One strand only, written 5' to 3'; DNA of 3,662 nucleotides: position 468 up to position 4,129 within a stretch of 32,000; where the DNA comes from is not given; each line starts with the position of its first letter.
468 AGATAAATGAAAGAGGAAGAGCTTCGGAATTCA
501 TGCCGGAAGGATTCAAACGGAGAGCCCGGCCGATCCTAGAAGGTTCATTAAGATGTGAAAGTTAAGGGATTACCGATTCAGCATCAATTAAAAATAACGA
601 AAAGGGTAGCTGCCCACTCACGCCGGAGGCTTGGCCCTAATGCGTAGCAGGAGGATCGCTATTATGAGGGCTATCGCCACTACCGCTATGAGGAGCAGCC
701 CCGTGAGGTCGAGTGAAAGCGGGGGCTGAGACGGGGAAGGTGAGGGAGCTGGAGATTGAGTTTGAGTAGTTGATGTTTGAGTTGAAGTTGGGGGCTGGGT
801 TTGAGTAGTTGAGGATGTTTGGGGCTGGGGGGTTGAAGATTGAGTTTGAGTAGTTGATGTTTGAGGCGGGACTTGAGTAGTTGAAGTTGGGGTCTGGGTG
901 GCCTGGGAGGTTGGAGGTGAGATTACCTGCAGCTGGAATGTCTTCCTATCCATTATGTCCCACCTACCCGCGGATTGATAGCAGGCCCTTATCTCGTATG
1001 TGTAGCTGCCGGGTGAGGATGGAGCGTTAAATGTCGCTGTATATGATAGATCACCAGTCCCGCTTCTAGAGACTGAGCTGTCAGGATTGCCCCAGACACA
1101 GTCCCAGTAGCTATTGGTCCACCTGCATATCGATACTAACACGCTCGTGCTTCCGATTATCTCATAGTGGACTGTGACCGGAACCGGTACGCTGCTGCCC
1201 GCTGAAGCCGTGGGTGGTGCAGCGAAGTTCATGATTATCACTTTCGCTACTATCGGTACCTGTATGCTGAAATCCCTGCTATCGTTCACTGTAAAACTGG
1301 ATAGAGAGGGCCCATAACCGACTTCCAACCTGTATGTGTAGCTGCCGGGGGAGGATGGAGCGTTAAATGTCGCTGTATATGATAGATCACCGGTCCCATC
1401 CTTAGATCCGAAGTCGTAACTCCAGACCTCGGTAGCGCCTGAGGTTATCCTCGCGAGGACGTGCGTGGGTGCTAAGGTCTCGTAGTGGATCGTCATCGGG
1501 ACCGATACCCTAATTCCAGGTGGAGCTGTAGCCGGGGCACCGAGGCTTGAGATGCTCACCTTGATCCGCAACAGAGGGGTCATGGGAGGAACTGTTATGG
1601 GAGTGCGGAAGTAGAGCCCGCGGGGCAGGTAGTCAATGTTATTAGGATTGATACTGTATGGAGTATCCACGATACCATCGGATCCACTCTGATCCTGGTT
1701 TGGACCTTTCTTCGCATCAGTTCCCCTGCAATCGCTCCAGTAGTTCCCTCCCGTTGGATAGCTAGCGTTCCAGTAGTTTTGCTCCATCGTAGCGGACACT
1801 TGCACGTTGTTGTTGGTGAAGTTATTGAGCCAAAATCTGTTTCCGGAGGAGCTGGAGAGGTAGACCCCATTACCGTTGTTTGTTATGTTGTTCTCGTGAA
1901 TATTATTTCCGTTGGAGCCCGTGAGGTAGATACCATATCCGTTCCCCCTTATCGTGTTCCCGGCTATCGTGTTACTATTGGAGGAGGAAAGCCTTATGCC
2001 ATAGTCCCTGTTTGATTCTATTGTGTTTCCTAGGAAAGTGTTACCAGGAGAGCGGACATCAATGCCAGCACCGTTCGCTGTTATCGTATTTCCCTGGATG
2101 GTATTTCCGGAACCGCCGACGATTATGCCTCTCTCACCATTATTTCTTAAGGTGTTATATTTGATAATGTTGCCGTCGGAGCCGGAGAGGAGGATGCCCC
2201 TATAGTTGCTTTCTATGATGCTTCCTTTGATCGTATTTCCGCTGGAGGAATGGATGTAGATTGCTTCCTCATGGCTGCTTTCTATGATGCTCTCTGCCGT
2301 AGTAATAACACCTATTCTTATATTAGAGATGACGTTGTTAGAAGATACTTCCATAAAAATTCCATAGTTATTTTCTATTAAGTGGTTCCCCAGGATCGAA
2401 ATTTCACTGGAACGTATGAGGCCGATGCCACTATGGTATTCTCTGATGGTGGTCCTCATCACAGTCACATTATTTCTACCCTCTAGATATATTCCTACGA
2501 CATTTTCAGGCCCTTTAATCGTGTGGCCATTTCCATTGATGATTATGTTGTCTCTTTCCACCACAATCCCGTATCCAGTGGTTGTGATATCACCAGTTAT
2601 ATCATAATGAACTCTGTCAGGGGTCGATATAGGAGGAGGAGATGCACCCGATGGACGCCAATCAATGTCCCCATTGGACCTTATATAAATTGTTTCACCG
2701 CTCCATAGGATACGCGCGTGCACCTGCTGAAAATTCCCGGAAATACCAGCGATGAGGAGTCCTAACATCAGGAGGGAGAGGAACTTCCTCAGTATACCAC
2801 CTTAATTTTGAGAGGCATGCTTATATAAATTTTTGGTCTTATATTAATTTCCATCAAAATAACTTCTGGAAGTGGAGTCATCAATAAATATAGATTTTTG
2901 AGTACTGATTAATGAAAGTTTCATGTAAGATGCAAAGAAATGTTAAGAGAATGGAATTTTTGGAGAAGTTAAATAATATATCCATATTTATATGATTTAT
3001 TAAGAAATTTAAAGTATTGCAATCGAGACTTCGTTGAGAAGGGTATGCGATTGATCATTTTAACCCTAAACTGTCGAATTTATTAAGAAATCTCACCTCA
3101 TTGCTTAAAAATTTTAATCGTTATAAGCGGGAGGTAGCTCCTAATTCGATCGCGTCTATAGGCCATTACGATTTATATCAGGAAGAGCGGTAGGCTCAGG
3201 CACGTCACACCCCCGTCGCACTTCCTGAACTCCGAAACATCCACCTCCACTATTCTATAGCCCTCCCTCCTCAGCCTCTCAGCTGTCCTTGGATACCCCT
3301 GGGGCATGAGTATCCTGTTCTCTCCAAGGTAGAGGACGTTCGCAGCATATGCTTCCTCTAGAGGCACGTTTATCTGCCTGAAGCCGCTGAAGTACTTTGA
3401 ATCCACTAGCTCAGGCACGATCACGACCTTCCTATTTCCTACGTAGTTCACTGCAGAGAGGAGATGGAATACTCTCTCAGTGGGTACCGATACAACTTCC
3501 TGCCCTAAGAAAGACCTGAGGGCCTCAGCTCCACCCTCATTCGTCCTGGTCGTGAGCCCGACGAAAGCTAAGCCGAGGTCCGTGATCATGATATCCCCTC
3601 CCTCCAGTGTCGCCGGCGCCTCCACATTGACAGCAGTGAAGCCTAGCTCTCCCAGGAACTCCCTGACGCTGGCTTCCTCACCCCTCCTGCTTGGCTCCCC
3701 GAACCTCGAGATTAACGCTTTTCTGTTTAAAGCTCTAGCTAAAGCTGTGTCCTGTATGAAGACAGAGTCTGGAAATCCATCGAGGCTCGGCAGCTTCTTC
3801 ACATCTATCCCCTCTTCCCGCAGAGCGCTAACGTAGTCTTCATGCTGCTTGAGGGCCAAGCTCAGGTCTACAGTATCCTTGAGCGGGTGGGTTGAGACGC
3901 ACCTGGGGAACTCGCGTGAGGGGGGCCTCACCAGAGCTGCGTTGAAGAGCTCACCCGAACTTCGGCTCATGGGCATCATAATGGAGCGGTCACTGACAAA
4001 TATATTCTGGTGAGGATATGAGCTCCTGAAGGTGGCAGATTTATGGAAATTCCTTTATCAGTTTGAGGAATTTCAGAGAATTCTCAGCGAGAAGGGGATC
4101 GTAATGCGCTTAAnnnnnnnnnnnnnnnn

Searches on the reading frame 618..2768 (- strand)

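Call 5: search_protein_families(library=pfam, proteins=[window:618-2768:-], max_evalue=0.01)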
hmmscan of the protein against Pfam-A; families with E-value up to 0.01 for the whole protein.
window:618-2768:- (716 aa): 2 families
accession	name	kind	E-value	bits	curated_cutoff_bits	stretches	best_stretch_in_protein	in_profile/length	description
PF13229.12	Beta_helix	-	4.7e-45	153.5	25.9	3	158-273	37-158/158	Right handed beta helix region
PF05048.19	NosD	-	5.5e-42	144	23.6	2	210-349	58-212/212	Periplasmic copper-binding protein (NosD)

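Call 6: search_protein_families(library=padloc, proteins=[window:618-2768:-], max_evalue=0.01)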
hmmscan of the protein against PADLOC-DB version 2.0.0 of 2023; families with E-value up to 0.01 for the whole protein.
window:618-2768:- (716 aa): 0 families

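Call 7: search_protein_families(library=ncbifam, proteins=[window:618-2768:-], max_evalue=0.01)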
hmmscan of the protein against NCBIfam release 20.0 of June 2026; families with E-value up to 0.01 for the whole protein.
window:618-2768:- (716 aa): 2 families
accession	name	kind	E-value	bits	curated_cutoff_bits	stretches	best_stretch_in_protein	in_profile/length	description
TIGR03804.1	para_beta_helix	repeat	3.5e-27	93.8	19.45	6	170-211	2-43/44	parallel beta-helix repeat protein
TIGR04247.1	NosD_copper_fam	subfamily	1.6e-26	92.8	300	1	69-374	26-329/377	nitrous oxide reductase family maturation protein NosD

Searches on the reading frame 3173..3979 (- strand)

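Call 5: search_protein_families(library=pfam, proteins=[window:3173-3979:-], max_evalue=0.01)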
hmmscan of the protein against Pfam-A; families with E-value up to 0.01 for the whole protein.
window:3173-3979:- (268 aa): 2 families
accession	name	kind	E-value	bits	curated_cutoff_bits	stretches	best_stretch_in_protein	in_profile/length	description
PF02274.22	ADI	-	3.1e-14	53.2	22.8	2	84-194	134-263/377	Arginine deiminase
PF19420.4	DDAH_eukar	-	6.1e-12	45.8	23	1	40-266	26-291/291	N,N dimethylarginine dimethylhydrolase, eukaryotic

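Call 6: search_protein_families(library=padloc, proteins=[window:3173-3979:-], max_evalue=0.01)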
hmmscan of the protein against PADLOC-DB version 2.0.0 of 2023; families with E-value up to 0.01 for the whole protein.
window:3173-3979:- (268 aa): 0 families

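Call 7: search_protein_families(library=ncbifam, proteins=[window:3173-3979:-], max_evalue=0.01)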
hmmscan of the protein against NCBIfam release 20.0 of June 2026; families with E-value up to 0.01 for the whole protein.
window:3173-3979:- (268 aa): 7 families
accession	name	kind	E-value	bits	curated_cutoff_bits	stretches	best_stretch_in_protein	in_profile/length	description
NF045660.1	DiMthArgaseDdahStm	equivalog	2.9e-58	197.6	340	1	15-263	2-247/249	dimethylargininase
NF045658.1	DiMArgaseDdah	equivalog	1.5e-53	182.2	450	1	12-263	2-252/254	dimethylargininase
NF045659.1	DiMArgaseDdahMtb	equivalog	7.7e-21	74.5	300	1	34-263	47-281/283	dimethylargininase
NF052232.1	Arg_dihydro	equivalog_domain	7.2e-14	51.7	450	1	42-263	35-265/266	arginine dihydrolase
NF052231.1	bifunc_ArgZ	exception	4.8e-13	48.2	1025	1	42-263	37-267/696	bifunctional arginine dihydrolase/ornithine cyclodeaminase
NF002381.0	PRK01388.1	subfamily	2.5e-11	43.1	414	1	118-158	207-247/405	arginine deiminase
TIGR01078.1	arcA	equivalog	5e-10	38.7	489.1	1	121-194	209-291/408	arginine deiminase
